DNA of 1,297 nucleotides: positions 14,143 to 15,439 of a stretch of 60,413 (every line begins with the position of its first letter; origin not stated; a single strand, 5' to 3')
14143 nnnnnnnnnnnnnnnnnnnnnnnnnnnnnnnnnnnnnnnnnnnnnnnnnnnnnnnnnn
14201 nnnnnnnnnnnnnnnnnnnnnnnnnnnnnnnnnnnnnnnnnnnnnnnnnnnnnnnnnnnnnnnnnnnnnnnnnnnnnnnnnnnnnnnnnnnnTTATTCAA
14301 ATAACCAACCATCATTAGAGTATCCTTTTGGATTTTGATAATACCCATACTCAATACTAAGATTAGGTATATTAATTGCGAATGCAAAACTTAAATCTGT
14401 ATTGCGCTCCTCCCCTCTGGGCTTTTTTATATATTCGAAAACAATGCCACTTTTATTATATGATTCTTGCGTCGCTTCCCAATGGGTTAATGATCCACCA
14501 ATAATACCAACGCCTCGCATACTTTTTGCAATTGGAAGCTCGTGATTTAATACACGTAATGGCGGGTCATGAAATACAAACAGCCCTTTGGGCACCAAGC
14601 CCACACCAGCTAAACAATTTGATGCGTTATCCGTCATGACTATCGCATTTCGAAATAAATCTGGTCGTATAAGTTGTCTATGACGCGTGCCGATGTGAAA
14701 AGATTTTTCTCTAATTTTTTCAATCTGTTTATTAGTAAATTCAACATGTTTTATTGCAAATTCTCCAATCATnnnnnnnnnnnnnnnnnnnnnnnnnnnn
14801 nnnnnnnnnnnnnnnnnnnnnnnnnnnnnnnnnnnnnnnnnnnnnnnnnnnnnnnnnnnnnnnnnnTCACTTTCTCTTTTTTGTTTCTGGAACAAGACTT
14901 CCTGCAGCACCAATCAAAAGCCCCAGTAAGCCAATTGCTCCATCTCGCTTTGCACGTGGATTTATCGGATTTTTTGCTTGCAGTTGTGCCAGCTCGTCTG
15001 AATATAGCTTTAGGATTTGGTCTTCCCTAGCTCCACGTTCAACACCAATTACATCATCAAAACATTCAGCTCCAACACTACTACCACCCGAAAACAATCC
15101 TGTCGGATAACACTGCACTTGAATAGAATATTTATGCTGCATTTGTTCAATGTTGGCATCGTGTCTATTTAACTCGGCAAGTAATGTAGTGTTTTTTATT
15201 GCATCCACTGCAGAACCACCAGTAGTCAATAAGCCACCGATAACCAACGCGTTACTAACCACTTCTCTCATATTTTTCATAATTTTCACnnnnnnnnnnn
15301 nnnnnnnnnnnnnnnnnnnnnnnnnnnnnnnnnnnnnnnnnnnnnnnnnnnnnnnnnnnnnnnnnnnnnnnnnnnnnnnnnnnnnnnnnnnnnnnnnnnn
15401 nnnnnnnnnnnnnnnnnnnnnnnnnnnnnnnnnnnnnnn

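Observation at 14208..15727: TrpR-operator-controlled unit whose cargo is unknown genes plus trpS rather than trp biosynthesis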

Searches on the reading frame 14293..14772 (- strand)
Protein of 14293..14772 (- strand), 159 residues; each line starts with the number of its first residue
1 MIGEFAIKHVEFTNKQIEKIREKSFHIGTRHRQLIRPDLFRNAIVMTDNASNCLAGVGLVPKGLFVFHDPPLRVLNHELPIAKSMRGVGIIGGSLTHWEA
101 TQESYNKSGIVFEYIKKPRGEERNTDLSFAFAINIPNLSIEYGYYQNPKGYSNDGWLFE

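Call 3: search_protein_families(library=pfam, proteins=[window:14293-14772:-], max_evalue=0.1)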
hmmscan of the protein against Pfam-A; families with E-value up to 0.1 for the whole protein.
window:14293-14772:- (159 aa): 0 families

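Call 7: search_protein_families(library=ncbifam, proteins=[window:14293-14772:-], max_evalue=0.1)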
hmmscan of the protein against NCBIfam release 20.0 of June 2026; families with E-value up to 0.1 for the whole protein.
window:14293-14772:- (159 aa): 0 families

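Call 19: find_homologous_proteins(query=window:14293-14772:-)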
Query window:14293-14772:- (159 aa): 4 proteins with E <= 0.001 among 17 candidates.
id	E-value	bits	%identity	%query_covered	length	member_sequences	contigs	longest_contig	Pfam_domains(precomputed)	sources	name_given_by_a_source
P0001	1.6e-99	348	96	100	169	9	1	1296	-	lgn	-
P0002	8.4e-63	229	64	99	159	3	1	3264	-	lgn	-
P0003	1.1e-62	229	64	99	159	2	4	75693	-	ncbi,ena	-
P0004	1.9e-48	182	52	97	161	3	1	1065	-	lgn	-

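Call 21: find_encoding_contigs(protein=P0003, flank=6000, max_places=4)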
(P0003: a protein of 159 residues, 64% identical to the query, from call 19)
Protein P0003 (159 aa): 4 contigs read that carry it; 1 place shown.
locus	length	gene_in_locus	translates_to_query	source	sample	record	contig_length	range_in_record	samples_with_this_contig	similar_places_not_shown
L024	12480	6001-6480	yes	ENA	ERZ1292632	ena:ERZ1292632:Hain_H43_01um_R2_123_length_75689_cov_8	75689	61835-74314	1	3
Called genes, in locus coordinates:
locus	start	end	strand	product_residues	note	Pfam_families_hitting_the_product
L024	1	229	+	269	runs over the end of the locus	PF02481:DNA_processg_A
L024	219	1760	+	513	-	PF13541:ChlI, PF00493:MCM (faint), PF01078:Mg_chelatase, PF05496:RuvB_N (faint), PF00004:AAA (faint), PF07728:AAA_5 (faint), PF13335:Mg_chelatase_C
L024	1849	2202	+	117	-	PF02021:UPF0102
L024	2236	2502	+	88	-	-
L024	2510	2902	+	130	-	PF01850:PIN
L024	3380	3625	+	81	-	-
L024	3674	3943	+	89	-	-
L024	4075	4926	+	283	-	-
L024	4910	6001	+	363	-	PF00579:tRNA-synt_1b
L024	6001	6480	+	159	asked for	-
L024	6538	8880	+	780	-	PF04073:tRNA_edit, PF00579:tRNA-synt_1b, PF01588:tRNA_bind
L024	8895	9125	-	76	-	-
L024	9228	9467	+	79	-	-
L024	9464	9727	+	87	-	PF05016:ParE_toxin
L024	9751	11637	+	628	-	PF00004:AAA, PF07728:AAA_5 (faint), PF17862:AAA_lid_3, PF01434:Peptidase_M41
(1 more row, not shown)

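Call 22: find_encoding_contigs(protein=P0002, flank=6000, max_places=3)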
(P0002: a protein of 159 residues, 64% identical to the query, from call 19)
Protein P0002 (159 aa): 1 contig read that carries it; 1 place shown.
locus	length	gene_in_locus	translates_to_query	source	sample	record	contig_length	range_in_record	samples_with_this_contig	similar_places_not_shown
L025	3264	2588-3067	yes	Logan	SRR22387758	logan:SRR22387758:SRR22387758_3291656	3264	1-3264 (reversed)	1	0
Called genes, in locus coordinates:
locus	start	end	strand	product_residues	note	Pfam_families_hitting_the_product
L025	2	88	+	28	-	?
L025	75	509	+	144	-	-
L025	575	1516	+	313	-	-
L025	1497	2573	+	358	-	PF00579:tRNA-synt_1b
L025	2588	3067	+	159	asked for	-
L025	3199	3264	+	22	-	?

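Call 37: predict_structure(alignment_id=A1)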
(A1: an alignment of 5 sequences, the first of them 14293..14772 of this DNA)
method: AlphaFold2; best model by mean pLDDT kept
length: 159 residues; sequences in the alignment: 5
mean_pLDDT: 75.2   pTM: 0.74
mean pLDDT of the five models: 75.2, 74.3, 41.7, 40.2, 33.2
residues with pLDDT >= 90: 12; 70-90: 100; 50-70: 44; < 50: 3
segments of 3 or more residues with pLDDT < 50: none
pLDDT, mean of each block of 10 residues (from residue 1): 89 84 69 81 76 76 78 53 72 77 78 76 72 91 75 57
secondary structure, 60 per line:
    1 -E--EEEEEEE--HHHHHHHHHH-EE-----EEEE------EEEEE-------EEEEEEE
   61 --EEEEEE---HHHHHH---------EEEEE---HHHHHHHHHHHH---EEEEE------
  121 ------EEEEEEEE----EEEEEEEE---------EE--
elements in order: E5-11 H14-23 E32-35 E42-46 E54-60 E63-68 H72-77 E87-91 H95-106 E110-114 E127-134 E139-146

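Call 40: fold_search(model_id=the predicted structure, library=pdb)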
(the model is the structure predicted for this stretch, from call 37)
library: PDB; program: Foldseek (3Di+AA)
matches with E <= 10: 442; with E <= 0.001: 0
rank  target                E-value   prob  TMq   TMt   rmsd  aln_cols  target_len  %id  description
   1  6a0f_B                1.1e-02  0.87  0.42  0.25   8.0       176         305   14  Crystal structure of human protein N-terminal asparagine amidohydrolase (NTAN1) C75S mutant with Asn-Phe-Ala-Ala-Arg p (released 2019-12-11)
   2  6a0f_A                1.9e-02  0.85  0.44  0.27   7.6       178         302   12  Crystal structure of human protein N-terminal asparagine amidohydrolase (NTAN1) C75S mutant with Asn-Phe-Ala-Ala-Arg p (released 2019-12-11)
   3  4i0u_E                1.9e-02  0.25  0.21  0.12  14.9       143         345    8  Improved structure of Thermotoga maritima CorA at 2.7 A resolution (released 2013-03-06)
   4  2iub_I                3.1e-02  0.41  0.24  0.13  10.5       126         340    8  Crystal structure of a divalent metal ion transporter CorA at 2.9 A resolution. (released 2006-08-03)
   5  1hq0                  3.9e-02  0.41  0.34  0.20  15.5       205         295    9  CRYSTAL STRUCTURE OF THE CATALYTIC DOMAIN OF E.COLI CYTOTOXIC NECROTIZING FACTOR TYPE 1 (released 2001-07-04)
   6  2iub_J                5.0e-02  0.35  0.24  0.14  10.5       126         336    8  Crystal structure of a divalent metal ion transporter CorA at 2.9 A resolution. (released 2006-08-03)
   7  2iub_A                5.7e-02  0.33  0.24  0.14  10.5       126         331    8  Crystal structure of a divalent metal ion transporter CorA at 2.9 A resolution. (released 2006-08-03)
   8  2bbh                  5.7e-02  0.30  0.24  0.18  11.2       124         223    9  X-ray structure of T.maritima CorA soluble domain (released 2005-12-13)
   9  2iub_C                6.1e-02  0.33  0.24  0.14  10.5       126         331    8  Crystal structure of a divalent metal ion transporter CorA at 2.9 A resolution. (released 2006-08-03)
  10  8tmc_A                6.5e-02  0.25  0.24  0.13  10.0       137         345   10  Cryo-EM structure of CorA in complex with conformation-specific synthetic antibody C12 and 20 mM MgCl2, State MG20-2 (released 2025-02-12)
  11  2iub_F                6.9e-02  0.30  0.24  0.13  10.5       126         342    8  Crystal structure of a divalent metal ion transporter CorA at 2.9 A resolution. (released 2006-08-03)
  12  2iub_H                7.3e-02  0.30  0.24  0.13  10.5       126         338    8  Crystal structure of a divalent metal ion transporter CorA at 2.9 A resolution. (released 2006-08-03)
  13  5jtg_A                7.3e-02  0.18  0.22  0.13  14.5       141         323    8  Crystal structure of Thermotoga maritima mutant D89K/D253K (released 2017-01-25)
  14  4i0u_D                7.8e-02  0.30  0.24  0.13  10.5       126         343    8  Improved structure of Thermotoga maritima CorA at 2.7 A resolution (released 2013-03-06)
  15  2iub_G                8.3e-02  0.28  0.24  0.13  10.5       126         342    8  Crystal structure of a divalent metal ion transporter CorA at 2.9 A resolution. (released 2006-08-03)
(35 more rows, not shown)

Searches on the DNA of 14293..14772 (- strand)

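Call 46: search_rna_families(source=L024, start=2880, end=3260, threshold=evalue, max_evalue=1, show_alignments=1)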
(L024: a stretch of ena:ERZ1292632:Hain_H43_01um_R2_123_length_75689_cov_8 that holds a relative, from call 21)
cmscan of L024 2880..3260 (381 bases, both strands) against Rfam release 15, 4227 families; matches with E-value up to 1: 4.
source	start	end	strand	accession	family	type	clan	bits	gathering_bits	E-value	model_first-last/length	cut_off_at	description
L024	2970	3061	-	RF00476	snosnR61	Gene; snRNA; snoRNA; CD-box;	CL00051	20.1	45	0.78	1-85/85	no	Small nucleolar RNA snR61/Z1/Z11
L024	3039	3097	-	RF00900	mir-255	Gene; miRNA;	-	19.1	50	0.77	1-59/59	no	mir-255 microRNA precursor family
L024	3159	3208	+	RF03996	mir-3012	Gene; miRNA;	-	18.6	90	0.84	7-62/68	no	mir-3012 microRNA precursor family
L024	3160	3207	+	RF00969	mir-556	Gene; miRNA;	-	18.3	84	0.93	1-88/88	no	mir-556 microRNA precursor family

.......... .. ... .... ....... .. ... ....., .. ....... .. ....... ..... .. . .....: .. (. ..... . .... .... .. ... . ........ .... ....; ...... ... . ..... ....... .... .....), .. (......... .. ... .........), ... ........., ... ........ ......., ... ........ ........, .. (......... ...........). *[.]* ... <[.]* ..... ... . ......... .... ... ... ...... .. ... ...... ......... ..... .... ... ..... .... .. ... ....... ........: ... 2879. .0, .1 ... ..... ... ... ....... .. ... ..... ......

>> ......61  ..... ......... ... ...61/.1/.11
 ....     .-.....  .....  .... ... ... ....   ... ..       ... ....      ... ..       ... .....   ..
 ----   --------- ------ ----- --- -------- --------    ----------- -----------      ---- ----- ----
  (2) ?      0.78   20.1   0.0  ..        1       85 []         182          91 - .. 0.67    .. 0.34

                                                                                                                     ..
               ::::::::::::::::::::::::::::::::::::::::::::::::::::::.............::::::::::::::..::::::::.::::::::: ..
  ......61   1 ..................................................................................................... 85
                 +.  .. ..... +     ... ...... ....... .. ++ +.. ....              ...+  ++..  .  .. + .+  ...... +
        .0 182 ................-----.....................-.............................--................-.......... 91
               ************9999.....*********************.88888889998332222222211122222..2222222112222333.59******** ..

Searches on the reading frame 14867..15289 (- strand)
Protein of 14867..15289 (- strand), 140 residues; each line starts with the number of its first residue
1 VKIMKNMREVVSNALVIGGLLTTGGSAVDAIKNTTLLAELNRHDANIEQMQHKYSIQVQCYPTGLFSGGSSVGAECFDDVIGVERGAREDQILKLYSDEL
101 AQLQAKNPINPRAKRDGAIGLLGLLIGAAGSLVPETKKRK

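Call 3: search_protein_families(library=pfam, proteins=[window:14867-15289:-], max_evalue=0.1)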
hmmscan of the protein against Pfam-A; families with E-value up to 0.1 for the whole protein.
window:14867-15289:- (140 aa): 0 families

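Call 7: search_protein_families(library=ncbifam, proteins=[window:14867-15289:-], max_evalue=0.1)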
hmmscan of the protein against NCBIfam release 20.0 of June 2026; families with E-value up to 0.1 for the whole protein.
window:14867-15289:- (140 aa): 0 families

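Call 34: search_protein_representatives(protein=window:14867-15289:-)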
Query: 140 residues. Proteins with E-value up to 0.001 (for the whole library): 22; up to 1e-10: 7; up to 1e-30: 1. The best 22 are listed.
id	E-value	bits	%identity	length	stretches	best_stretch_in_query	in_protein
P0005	7.6e-47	175.2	95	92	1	4-95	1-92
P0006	1.2e-16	77.5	41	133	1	4-134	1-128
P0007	8.8e-15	71.5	44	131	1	4-133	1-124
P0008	6.1e-13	65.6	38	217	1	4-130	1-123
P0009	8.9e-13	65.1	38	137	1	4-129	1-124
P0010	1.2e-12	64.6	42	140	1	4-132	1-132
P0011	4.6e-11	59.5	37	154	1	4-137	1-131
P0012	3.7e-10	56.6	36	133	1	4-129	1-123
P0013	1.2e-09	55.0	37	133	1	6-135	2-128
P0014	1.8e-09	54.4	36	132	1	6-139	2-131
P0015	2.0e-09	54.2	34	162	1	2-134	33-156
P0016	1.5e-08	51.4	37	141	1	6-134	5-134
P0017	2.2e-08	50.8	38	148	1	4-127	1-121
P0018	5.3e-08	49.6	33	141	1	5-139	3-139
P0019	1.4e-06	45.1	33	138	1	4-131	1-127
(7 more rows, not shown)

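Call 86: find_homologous_proteins(query=window:14867-15280:-, max_evalue=0.001)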
Query window:14867-15280:- (137 aa): 2 proteins with E <= 0.001 among 172 candidates.
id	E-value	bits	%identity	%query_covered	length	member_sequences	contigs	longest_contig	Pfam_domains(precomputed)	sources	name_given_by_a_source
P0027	3.2e-82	291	100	100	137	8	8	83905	-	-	-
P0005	2.2e-46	175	95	67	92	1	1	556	-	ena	-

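Call 88: find_encoding_contigs(protein=P0018, flank=5000, max_places=2)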
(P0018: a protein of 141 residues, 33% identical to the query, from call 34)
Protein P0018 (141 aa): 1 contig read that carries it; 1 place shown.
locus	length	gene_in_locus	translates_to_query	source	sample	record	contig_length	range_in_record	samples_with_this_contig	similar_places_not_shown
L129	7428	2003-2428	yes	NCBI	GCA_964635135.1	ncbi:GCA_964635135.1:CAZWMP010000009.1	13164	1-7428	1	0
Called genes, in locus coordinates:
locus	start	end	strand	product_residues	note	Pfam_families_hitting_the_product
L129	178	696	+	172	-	-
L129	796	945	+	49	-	-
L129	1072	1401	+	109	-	-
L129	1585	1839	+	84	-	PF01371:Trp_repressor, PF13384:HTH_23 (weak)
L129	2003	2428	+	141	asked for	-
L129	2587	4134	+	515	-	-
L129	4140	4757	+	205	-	PF00300:His_Phos_1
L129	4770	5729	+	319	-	-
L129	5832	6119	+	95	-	PF02604:PhdYeFM_antitox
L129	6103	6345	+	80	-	PF05016:ParE_toxin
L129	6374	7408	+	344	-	PF00579:tRNA-synt_1b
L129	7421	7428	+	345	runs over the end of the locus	-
